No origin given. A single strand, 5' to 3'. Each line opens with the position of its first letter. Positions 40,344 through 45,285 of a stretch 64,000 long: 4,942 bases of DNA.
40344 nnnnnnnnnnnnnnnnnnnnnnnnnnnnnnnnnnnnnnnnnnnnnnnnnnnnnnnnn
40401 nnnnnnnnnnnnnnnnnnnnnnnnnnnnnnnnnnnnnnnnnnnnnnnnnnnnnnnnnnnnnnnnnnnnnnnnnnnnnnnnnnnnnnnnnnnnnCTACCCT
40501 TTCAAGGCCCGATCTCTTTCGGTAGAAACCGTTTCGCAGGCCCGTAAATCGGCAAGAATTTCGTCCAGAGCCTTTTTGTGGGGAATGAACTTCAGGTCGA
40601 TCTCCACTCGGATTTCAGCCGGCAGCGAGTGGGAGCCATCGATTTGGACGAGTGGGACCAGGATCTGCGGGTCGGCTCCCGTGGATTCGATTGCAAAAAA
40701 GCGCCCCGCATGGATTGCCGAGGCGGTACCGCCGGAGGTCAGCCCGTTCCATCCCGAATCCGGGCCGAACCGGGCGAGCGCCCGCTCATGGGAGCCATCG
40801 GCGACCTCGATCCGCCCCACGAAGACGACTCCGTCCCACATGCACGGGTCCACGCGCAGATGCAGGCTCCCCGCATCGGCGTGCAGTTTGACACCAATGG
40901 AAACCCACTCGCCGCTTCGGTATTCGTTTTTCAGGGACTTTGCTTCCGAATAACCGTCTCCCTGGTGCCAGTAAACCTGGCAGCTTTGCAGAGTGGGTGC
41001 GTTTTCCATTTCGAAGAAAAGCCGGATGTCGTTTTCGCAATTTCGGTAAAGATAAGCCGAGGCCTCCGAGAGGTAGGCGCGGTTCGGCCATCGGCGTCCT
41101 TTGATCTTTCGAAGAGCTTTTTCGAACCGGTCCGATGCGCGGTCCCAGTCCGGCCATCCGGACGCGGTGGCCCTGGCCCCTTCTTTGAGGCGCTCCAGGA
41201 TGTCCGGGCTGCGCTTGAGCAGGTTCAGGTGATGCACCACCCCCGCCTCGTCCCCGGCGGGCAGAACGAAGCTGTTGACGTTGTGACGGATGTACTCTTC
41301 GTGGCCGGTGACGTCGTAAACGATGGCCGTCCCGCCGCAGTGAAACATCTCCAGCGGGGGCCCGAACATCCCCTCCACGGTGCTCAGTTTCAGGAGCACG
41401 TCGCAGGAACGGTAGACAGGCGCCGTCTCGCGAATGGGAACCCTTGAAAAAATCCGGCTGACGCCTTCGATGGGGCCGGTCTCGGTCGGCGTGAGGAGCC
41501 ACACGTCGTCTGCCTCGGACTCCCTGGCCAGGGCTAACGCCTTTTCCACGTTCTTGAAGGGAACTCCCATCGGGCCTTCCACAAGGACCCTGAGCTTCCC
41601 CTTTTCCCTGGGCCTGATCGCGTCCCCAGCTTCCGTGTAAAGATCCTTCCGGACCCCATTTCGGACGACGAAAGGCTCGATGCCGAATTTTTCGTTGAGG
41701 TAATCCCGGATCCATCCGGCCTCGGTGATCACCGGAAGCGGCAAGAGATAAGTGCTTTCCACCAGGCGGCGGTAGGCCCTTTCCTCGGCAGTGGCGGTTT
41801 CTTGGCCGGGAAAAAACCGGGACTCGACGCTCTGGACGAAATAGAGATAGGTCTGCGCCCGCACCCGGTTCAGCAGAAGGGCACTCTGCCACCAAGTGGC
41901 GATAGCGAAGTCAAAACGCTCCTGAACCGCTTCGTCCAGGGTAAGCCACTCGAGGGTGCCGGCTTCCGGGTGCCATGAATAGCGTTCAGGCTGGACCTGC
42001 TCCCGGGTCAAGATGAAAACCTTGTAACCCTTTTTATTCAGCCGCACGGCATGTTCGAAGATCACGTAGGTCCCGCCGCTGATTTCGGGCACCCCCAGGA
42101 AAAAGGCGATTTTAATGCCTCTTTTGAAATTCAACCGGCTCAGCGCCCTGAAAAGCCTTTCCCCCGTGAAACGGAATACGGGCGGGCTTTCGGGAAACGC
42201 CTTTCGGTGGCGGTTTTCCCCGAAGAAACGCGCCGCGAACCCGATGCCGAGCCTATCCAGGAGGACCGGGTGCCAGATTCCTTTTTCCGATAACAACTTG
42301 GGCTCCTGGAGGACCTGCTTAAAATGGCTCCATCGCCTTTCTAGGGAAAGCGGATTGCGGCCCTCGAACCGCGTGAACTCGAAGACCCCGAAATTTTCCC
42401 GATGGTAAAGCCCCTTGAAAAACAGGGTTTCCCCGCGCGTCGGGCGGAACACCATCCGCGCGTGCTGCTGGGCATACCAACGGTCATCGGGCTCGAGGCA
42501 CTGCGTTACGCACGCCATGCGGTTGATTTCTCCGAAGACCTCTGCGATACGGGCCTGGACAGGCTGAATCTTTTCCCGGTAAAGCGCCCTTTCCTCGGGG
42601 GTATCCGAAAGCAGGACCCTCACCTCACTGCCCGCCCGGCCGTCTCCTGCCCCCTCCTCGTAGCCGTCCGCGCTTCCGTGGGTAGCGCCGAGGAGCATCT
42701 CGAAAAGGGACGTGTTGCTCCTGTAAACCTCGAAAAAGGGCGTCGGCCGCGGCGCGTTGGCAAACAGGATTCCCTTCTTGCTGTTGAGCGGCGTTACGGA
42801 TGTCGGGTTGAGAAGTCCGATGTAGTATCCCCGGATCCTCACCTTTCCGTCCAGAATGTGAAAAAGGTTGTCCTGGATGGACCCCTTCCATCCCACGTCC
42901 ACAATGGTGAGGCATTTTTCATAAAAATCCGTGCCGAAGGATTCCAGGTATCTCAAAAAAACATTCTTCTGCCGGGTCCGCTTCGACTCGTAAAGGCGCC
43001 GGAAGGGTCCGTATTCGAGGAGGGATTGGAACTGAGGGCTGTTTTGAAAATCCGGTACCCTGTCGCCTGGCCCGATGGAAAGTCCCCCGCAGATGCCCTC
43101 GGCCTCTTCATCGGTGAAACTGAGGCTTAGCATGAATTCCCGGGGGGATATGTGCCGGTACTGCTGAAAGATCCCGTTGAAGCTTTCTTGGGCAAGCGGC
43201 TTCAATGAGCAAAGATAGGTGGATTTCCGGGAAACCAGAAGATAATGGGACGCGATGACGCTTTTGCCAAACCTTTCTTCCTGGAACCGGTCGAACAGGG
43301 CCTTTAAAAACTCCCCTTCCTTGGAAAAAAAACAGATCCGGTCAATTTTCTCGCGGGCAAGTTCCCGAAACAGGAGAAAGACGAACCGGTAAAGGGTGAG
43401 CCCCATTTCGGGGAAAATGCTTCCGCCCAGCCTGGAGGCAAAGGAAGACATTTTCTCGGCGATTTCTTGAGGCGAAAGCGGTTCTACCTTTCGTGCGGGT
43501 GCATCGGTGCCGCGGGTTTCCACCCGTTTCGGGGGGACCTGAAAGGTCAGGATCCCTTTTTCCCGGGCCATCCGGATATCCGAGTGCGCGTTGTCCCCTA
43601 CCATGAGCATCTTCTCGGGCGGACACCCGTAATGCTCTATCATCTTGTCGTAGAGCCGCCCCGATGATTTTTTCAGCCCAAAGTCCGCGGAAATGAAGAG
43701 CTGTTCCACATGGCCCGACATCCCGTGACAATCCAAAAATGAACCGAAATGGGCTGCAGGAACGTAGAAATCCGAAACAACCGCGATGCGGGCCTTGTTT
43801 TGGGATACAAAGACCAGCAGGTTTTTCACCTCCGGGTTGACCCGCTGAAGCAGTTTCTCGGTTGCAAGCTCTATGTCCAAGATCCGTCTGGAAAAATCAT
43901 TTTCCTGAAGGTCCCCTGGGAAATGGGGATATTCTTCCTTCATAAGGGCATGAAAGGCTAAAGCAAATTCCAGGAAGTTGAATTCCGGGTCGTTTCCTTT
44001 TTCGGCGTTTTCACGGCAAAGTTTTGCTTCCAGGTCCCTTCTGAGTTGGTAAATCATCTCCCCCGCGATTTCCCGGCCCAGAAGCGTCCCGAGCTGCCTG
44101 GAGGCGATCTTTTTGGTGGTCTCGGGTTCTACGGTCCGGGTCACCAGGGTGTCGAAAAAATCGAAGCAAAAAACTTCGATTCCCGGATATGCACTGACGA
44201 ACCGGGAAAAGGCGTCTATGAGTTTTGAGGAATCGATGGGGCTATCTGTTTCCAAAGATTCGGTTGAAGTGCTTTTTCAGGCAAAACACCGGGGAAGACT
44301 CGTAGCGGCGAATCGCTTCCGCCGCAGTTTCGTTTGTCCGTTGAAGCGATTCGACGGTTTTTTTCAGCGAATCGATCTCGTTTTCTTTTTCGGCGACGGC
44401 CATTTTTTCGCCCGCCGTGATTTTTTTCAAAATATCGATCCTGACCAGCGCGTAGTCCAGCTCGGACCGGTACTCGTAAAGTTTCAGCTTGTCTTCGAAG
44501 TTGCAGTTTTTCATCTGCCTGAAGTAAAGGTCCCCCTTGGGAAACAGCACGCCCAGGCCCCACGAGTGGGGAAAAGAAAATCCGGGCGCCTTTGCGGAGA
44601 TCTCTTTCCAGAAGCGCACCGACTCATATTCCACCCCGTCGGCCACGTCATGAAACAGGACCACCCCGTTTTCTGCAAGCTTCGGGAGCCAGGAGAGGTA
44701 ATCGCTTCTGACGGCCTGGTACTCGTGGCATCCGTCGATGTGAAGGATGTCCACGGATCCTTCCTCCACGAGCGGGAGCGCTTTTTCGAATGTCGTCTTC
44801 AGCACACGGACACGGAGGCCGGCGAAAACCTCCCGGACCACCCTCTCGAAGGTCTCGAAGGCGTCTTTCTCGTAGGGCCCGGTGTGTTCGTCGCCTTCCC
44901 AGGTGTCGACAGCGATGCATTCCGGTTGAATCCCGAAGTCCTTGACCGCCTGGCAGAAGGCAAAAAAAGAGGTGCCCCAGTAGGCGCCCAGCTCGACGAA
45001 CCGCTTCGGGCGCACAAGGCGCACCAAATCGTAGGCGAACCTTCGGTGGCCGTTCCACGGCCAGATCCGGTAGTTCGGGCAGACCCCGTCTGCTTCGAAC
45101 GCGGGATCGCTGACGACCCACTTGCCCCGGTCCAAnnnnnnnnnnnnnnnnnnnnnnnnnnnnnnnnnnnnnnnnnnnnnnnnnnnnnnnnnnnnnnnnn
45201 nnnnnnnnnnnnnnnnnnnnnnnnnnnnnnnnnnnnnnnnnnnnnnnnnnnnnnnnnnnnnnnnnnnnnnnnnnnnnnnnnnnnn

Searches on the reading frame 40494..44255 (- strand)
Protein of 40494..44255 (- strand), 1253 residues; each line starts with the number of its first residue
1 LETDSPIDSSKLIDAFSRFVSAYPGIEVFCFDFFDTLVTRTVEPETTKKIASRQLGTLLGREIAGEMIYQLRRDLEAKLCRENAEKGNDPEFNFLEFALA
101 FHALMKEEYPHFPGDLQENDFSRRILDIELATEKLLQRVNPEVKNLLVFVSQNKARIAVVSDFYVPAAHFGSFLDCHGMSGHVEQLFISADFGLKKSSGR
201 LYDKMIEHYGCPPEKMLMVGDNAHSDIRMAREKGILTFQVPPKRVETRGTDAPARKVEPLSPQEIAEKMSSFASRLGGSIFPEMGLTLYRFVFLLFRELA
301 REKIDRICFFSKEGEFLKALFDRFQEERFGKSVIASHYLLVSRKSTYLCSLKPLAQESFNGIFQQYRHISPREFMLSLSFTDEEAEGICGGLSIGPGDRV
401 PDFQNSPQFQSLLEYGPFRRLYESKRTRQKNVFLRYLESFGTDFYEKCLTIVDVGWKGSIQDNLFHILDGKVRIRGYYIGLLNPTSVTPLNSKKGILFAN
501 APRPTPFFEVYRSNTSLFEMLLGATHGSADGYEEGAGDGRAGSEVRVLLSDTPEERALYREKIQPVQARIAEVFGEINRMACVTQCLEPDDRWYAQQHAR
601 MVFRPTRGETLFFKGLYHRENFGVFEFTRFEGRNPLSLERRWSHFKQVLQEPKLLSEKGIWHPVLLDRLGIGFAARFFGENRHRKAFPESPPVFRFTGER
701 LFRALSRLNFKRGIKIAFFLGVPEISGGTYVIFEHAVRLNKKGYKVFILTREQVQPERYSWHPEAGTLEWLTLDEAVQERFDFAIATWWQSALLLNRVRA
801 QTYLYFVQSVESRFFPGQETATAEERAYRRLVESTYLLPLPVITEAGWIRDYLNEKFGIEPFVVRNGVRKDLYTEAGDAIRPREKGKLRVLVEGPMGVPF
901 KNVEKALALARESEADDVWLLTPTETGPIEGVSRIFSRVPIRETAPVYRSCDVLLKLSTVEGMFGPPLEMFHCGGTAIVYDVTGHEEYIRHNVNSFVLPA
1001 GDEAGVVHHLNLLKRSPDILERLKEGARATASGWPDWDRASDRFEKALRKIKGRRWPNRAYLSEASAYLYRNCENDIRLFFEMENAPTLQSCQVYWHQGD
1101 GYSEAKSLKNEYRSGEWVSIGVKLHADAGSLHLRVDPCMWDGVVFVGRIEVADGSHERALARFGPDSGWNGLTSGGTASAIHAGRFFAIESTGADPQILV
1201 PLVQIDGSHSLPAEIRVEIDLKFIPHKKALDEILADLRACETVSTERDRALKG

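Call 7: search_protein_families(library=pfam, proteins=[window:40494-44255:-], max_evalue=0.001)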
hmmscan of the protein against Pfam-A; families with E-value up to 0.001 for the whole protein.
window:40494-44255:- (1253 aa): 5 families
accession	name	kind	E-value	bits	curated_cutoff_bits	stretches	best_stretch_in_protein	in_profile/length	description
PF00702.32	Hydrolase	-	1.4e-12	48.8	26.4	1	26-232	1-189/191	haloacid dehalogenase-like hydrolase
PF00534.26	Glycos_transf_1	-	4.1e-08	33.4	26.4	1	942-1029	84-171/172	Glycosyl transferases group 1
PF13242.12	Hydrolase_like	-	1.2e-07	31.9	22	1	196-240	4-48/75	HAD-hyrolase-like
PF13419.12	HAD_2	-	6.6e-07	30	23.8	1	136-238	77-176/178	Haloacid dehalogenase-like hydrolase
PF13692.12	Glyco_trans_1_4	-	6.5e-06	26.9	27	1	939-1010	67-136/142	Glycosyl transferases group 1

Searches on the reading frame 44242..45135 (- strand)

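Call 8: search_protein_families(library=pfam, proteins=[window:44242-45135:-], max_evalue=0.001)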
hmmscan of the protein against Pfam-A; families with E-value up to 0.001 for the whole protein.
window:44242-45135:- (297 aa): 1 family
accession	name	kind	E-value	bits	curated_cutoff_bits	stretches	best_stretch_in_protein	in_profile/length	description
PF13578.12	Methyltransf_24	-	1.1e-26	94.2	26.3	1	47-164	1-105/105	Methyltransferase domain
